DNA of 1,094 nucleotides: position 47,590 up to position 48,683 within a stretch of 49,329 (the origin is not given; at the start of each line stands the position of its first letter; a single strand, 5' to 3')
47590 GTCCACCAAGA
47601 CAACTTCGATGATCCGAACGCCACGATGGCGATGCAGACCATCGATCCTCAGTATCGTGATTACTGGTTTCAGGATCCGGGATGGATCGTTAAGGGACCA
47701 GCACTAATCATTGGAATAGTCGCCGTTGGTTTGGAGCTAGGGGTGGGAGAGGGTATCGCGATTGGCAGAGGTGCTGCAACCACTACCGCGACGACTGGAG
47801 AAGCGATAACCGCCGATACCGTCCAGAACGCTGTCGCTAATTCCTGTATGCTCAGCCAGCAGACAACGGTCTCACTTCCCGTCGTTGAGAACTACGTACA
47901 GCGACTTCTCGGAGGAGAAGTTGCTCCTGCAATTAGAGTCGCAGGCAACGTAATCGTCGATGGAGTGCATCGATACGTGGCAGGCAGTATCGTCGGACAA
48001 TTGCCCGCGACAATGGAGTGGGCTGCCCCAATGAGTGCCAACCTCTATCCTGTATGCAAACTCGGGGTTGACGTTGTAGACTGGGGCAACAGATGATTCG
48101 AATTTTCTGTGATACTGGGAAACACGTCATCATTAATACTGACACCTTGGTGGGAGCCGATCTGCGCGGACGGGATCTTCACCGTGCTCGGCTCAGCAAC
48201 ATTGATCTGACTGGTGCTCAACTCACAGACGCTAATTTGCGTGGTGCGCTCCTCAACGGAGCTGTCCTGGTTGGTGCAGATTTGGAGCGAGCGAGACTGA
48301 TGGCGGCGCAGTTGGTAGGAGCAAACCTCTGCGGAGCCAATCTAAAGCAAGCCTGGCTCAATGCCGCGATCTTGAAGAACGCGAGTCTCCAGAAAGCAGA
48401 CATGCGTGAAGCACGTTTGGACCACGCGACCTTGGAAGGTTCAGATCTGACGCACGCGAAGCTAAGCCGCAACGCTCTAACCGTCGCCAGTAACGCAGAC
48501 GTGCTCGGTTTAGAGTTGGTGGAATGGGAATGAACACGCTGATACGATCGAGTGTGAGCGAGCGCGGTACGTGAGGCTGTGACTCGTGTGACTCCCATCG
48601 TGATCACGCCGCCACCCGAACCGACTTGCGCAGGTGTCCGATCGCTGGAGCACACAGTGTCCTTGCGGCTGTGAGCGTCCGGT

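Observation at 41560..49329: tRNA-Leu-linked mosaic island of orphan rhs toxin-tip cassettes, immunity candidates, an integrase remnant and IS elements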

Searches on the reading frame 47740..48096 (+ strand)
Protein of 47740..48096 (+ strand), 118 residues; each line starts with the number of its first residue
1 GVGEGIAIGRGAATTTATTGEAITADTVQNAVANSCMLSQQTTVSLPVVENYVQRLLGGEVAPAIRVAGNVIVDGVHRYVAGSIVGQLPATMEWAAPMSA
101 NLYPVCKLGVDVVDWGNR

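Call 20: search_protein_families(library=pfam, proteins=[window:47740-48096:+], max_evalue=10)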
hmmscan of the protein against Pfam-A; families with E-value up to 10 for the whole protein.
window:47740-48096:+ (118 aa): 2 families
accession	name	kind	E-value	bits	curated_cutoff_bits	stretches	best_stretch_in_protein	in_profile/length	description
PF20618.3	GPD_NAD_C_bact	-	0.007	17.3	27.6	1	5-51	21-65/66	Bacterial GPD, NAD-dependent C-terminal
PF14880.11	COX14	-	0.21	11.8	25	1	65-86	2-23/59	Cytochrome oxidase c assembly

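Call 37: search_solved_structures(query=A3, max_evalue=10, show_alignments=3)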
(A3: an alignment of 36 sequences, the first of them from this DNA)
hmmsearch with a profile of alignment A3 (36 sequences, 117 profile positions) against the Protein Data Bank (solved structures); distinct sequences matched with E-value up to 10: 12.
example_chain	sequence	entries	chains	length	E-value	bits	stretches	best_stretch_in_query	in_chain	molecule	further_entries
9y6s_9u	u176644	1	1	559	0.16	14.9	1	15-54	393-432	Cilia- and flagella-associated protein 263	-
4c7o_A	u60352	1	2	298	0.17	14.8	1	15-57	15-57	SIGNAL RECOGNITION PARTICLE PROTEIN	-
7o9g_A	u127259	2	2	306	0.17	14.8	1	15-57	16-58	Signal recognition particle protein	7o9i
5gaf_i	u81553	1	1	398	0.26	14.2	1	16-57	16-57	Signal recognition particle protein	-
2xxa_A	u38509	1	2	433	0.27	14.2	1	16-57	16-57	SIGNAL RECOGNITION PARTICLE PROTEIN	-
5l3r_A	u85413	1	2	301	0.27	14.1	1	16-56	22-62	Signal recognition particle 54 kDa protein, chloroplastic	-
2j28_9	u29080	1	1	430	0.28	14.1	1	16-57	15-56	Signal recognition particle protein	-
5gah_i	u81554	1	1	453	0.33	13.9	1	16-57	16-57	Signal recognition particle protein Ffh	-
5nco_i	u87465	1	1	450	0.37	13.7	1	17-57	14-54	Signal recognition particle protein,Signal recognition particle protein,Signal recognition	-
5gad_i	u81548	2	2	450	0.38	13.7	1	17-57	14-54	Signal recognition particle protein Ffh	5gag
8xks_D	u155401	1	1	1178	1.3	11.9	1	24-64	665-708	AAA+ ATPase domain-containing protein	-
8xqw_A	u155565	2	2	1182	1.3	11.9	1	24-64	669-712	Fhl1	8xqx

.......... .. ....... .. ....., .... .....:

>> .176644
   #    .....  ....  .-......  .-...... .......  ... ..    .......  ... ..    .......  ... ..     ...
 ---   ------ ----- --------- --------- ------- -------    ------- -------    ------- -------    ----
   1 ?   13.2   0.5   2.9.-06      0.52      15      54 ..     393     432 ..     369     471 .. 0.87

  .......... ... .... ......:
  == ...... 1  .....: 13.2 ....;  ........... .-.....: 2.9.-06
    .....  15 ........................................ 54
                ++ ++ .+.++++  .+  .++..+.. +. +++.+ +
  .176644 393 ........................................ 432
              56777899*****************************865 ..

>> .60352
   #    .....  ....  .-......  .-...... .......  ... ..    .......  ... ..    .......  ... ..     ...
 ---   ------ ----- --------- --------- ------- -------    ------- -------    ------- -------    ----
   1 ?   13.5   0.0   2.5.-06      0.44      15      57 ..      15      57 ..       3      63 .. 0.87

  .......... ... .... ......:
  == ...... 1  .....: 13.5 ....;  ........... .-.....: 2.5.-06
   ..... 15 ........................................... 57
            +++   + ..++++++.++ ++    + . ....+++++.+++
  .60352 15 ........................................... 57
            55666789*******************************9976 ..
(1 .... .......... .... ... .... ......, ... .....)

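Call 38: search_protein_families(library=pfam, alignment_id=A3, max_evalue=1)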
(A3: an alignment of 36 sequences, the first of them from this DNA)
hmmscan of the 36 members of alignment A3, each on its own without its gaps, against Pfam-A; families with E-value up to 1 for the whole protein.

A. member 1, seq(102 aa): 1 family
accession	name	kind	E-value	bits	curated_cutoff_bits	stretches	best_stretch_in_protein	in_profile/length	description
PF14880.11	COX14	-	0.16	12.3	25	1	49-70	2-23/59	Cytochrome oxidase c assembly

B. families by the number of members that match (of 36 scanned): 18 families
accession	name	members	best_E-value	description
PF23839.1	DUF7209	3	0.066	Family of unknown function (DUF7209)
PF07591.16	PT-HINT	1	0.0065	Pretoxin HINT domain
PF00538.25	Linker_histone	1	0.03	linker histone H1 and H5 family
PF00634.23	BRCA2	1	0.03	BRCA2 repeat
PF02027.23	RolB_RolC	1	0.035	RolB/RolC glucosidase family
PF00871.23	Acetate_kinase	1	0.063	Acetokinase family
PF21329.2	CYP38_PsbQ-like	1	0.072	Peptidyl-prolyl cis-trans isomerase CYP38-like, PsbQ-like domain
PF09372.15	PRANC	1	0.1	PRANC domain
PF20329.3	DUF6624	1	0.11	Family of unknown function (DUF6624)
PF07315.17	DUF1462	1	0.11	Protein of unknown function (DUF1462)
PF03477.21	ATP-cone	1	0.14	ATP cone domain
PF15532.11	Ntox30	1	0.14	Bacterial toxin 30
PF18763.7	ddrB-ParB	1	0.14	ddrB-like ParB superfamily domain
PF11994.14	DUF3489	1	0.15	Protein of unknown function (DUF3489)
PF14946.11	DUF4501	1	0.15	Domain of unknown function (DUF4501)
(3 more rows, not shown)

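Call 49: predict_structure(alignment_id=A3)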
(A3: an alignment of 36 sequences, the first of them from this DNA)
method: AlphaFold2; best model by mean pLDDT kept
length: 102 residues; sequences in the alignment: 36
mean_pLDDT: 93.9   pTM: 0.86
mean pLDDT of the five models: 93.9, 93.7, 93.3, 93.1, 92.3
residues with pLDDT >= 90: 88; 70-90: 9; 50-70: 4; < 50: 1
segments of 3 or more residues with pLDDT < 50: none
pLDDT, mean of each block of 10 residues (from residue 1): 80 98 97 96 96 97 98 96 91 94 68
secondary structure, 60 per line:
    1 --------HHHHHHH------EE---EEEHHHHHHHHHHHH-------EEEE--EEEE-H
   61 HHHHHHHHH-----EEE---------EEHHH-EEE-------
elements in order: H9-15 E27-29 H30-41 E49-52 E55-58 H60-69 E75-77 E93-95

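Call 73: find_related_loci(query=A3, collection=metagenome_contigs, flank=2500)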
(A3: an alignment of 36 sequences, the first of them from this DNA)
Query A3 (102 aa) in metagenome_contigs; peptide patterns used: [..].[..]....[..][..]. (x = any residue, [..] = any of these).
376 stretches matched a pattern; 164 encode a relative of the query (tblastn E <= 1e-3); the best 80 are kept; 80 distinct loci.
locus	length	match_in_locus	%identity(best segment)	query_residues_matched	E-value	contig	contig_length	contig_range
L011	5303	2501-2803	62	2-102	3e-38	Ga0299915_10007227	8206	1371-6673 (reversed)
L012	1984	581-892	48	1-102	1e-27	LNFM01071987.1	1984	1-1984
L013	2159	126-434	45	2-102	7e-27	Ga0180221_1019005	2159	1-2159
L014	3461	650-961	51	1-102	9e-27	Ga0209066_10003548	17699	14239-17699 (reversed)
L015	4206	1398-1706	45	2-102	1e-26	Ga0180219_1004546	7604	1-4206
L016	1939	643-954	51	1-102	9e-27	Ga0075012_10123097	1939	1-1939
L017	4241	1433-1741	43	2-102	2e-26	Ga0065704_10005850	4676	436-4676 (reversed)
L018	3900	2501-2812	51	1-102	4e-26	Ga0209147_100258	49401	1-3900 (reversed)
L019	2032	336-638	47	4-102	2e-25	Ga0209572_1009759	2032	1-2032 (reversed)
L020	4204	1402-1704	47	4-102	3e-25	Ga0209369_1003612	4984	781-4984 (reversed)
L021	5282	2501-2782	48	7-99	9e-25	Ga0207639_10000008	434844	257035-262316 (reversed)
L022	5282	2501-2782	48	7-99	9e-25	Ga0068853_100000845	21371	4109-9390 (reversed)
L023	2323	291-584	51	7-102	1e-24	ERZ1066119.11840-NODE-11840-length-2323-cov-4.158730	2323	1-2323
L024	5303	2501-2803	41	2-102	1e-24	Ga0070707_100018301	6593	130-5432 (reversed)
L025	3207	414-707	51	7-102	1e-24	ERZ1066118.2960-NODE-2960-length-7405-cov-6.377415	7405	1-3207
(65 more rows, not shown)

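Call 95: search_protein_families(library=phrogs, proteins=[window:47788-48096:+], max_evalue=0.01)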
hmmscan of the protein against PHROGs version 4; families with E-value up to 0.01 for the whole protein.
window:47788-48096:+ (102 aa): 0 families

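Call 106: fold_search(model_id=the predicted structure, library=pdb)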
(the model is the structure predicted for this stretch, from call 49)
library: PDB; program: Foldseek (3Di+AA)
matches with E <= 10: 60; with E <= 0.001: 0
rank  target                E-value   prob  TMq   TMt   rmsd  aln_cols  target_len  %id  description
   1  2hwj_D                6.0e-01  0.28  0.35  0.20   5.7        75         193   19  Crystal structure of protein Atu1540 from Agrobacterium tumefaciens (released 2006-08-29)
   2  2hwj_B                1.0e+00  0.21  0.39  0.23   4.2        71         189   13  Crystal structure of protein Atu1540 from Agrobacterium tumefaciens (released 2006-08-29)
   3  3pbk_B                1.2e+00  0.07  0.27  0.07   8.3        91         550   13  Structural and Functional Studies of Fatty Acyl-Adenylate Ligases from E. coli and L. pneumophila (released 2010-12-22)
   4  2hwj_A                1.3e+00  0.21  0.36  0.21   5.3        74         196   16  Crystal structure of protein Atu1540 from Agrobacterium tumefaciens (released 2006-08-29)
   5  3pbk_A                1.9e+00  0.08  0.32  0.08   8.0        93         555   17  Structural and Functional Studies of Fatty Acyl-Adenylate Ligases from E. coli and L. pneumophila (released 2010-12-22)
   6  1xi9_A                3.2e+00  0.02  0.24  0.08  11.6        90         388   11  Alanine aminotransferase from Pyrococcus furiosus Pfu-1397077-001 (released 2004-11-23)
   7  1gew                  3.6e+00  0.04  0.30  0.11  10.9        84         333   13  CRYSTAL STRUCTURE OF HISTIDINOL-PHOSPHATE AMINOTRANSFERASE COMPLEXED WITH PYRIDOXAL 5'-PHOSPHATE (released 2001-04-18)
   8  5k5d_B                4.1e+00  0.12  0.41  0.19   3.3        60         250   15  Structure of the C2221 form of Pnob8-like ParB-N domain (released 2016-06-15)
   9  5yhv_A                4.4e+00  0.03  0.28  0.08  11.6        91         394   11  Crystal structure of an aminotransferase from Mycobacterium tuberculosis (released 2018-10-10)
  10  1gd9_A                4.7e+00  0.02  0.24  0.08  11.6        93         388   13  CRYSTALL STRUCTURE OF PYROCOCCUS PROTEIN-A1 (released 2001-09-22)
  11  7x4r_E                4.7e+00  0.02  0.25  0.08  11.7        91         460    8  Crystal structure of Bacteroides thetaiotaomicron glutamate decarboxylase (released 2023-09-13)
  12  1xzn_B                4.7e+00  0.02  0.22  0.16   8.4        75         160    8  PYRR, THE REGULATOR OF THE PYRIMIDINE BIOSYNTHETIC OPERON IN BACILLUS CALDOLYTICUS, sulfate-bound form (released 2005-03-01)
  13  2az4_B                4.7e+00  0.01  0.23  0.08  13.3       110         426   11  Crystal Structure of a Protein of Unknown Function from Enterococcus faecalis V583 (released 2005-10-25)
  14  4ys8_B                5.0e+00  0.03  0.23  0.12   9.8        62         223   14  Crystal Structure of 2-C-methyl-D-erythritol 4-phosphate cytidylyltransferase (IspD) from Burkholderia thailandensis (released 2015-04-01)
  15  7jpj_A                5.0e+00  0.01  0.14  0.05  12.6       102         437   12  Crystal Structure of the essential dimeric LYSA from Phaeodactylum tricornutum (released 2021-06-16)
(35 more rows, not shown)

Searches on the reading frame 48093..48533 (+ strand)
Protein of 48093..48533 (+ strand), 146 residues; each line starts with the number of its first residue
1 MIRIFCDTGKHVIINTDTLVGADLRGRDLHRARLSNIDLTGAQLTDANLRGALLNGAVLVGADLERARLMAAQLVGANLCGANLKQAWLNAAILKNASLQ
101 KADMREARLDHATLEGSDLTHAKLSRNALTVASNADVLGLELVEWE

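Call 4: search_protein_families(library=pfam, proteins=[window:48093-48533:+], max_evalue=0.01)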
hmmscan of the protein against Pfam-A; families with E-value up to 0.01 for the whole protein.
window:48093-48533:+ (146 aa): 4 families
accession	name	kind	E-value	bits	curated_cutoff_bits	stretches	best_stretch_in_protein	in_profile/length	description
PF00805.28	Pentapeptide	-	1.8e-27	94.9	20.2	3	47-86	1-40/40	Pentapeptide repeats (8 copies)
PF13599.13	Pentapeptide_4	-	1.3e-10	41.6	38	1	55-123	9-77/78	Pentapeptide repeat region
PF13576.12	Pentapeptide_3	-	1.5e-08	35.1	27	1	20-58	2-43/48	Pentapeptide repeats (9 copies)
PF25296.1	Decapeptide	-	0.00022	21.5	45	1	63-115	16-68/74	Decapeptide repeat region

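Call 8: search_protein_families(library=ncbifam, proteins=[window:48093-48533:+], max_evalue=0.01)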
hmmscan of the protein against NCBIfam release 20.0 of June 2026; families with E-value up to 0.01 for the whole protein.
window:48093-48533:+ (146 aa): 17 families
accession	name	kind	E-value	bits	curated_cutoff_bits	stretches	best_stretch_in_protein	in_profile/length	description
NF047416.1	penta_HetL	equivalog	3.5e-20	72.4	260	1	19-136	65-182/218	heterocyst differentiation pentapeptide repeat protein HetL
NF052603.1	penta_Alr5209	equivalog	8.6e-19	67.7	125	2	18-92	19-93/113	Alr5209 family pentapeptide repeat protein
NF011743.0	PRK15196.1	equivalog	1.1e-15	57.4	354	1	21-128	146-253/350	type III secretion system effector PipB2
NF011744.0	PRK15197.1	equivalog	1.1e-14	54.3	274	1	19-124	156-262/291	SPI-2 type III secretion system effector PipB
NF033086.2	penta_rpt_Qnr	equivalog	8.1e-09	35.5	240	1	13-130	42-159/211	Qnr family pentapeptide repeat protein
NF000349.1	mfpA_AE000516.2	equivalog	1.9e-08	34.4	360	2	17-72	92-147/183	pentapeptide repeat protein MfpA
NF000071.4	penta_rpt_QnrA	exception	2.4e-08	34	450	1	19-129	59-169/218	QnrA family quinolone resistance pentapeptide repeat protein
NF000420.1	penta_rpt_QnrB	exception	2.4e-07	31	460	1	20-126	92-198/214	QnrB family quinolone resistance pentapeptide repeat protein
NF000421.1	penta_rpt_QnrVC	exception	3.4e-07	30.4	460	1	13-130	48-165/218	QnrVC family quinolone resistance pentapeptide repeat protein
NF038182.1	penta_rpt_SmQnr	exception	3.7e-07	30.2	460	1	61-126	94-159/215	SmQnr family pentapeptide repeat protein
NF012151.0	penta_rpt_QnrAS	exception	8.8e-07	29.2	490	1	20-128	60-168/218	QnrAS family quinolone resistance pentapeptide repeat protein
NF000056.3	penta_rpt_QnrS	exception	1.3e-06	28.2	460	1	22-124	92-194/218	QnrS family quinolone resistance pentapeptide repeat protein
NF033375.2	penta_rpt_QnrE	exception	3.4e-06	27.2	480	1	20-127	92-199/214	QnrE family quinolone resistance pentapeptide repeat protein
NF012152.0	penta_rpt_QnrC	exception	5.2e-06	26.6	500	1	13-129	48-164/221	QnrC family quinolone resistance pentapeptide repeat protein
NF000139.2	penta_rpt_QnrD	exception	1.2e-05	25.4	425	1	23-138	14-130/214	QnrD family quinolone resistance pentapeptide repeat protein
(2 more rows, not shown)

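Call 95: search_protein_families(library=phrogs, proteins=[window:48093-48533:+], max_evalue=0.01)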
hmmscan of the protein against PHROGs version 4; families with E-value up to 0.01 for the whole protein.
window:48093-48533:+ (146 aa): 10 families
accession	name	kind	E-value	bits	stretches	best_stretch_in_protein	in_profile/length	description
phrog_7713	-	unknown function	4.6e-25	88.3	3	17-64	25-72/103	-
phrog_923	-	unknown function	5.8e-21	75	1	12-136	792-912/990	-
phrog_31265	-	unknown function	1.6e-17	65.3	2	18-87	80-149/264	-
phrog_15350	-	unknown function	5.7e-15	56.1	1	19-126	161-268/494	-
phrog_12514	-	unknown function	3.4e-09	37.5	1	20-132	128-239/287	-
phrog_30240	-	unknown function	6.5e-08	32.8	1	18-128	134-244/438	-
phrog_31567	-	unknown function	1.7e-06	29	0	32-57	48-73/151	-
phrog_28766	-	tail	8.2e-05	22.1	1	42-138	124-220/472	tail fiber protein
phrog_7653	-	unknown function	0.00017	21.1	1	20-109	204-287/782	-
phrog_37032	-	unknown function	0.0098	16.8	0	65-86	6-27/110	-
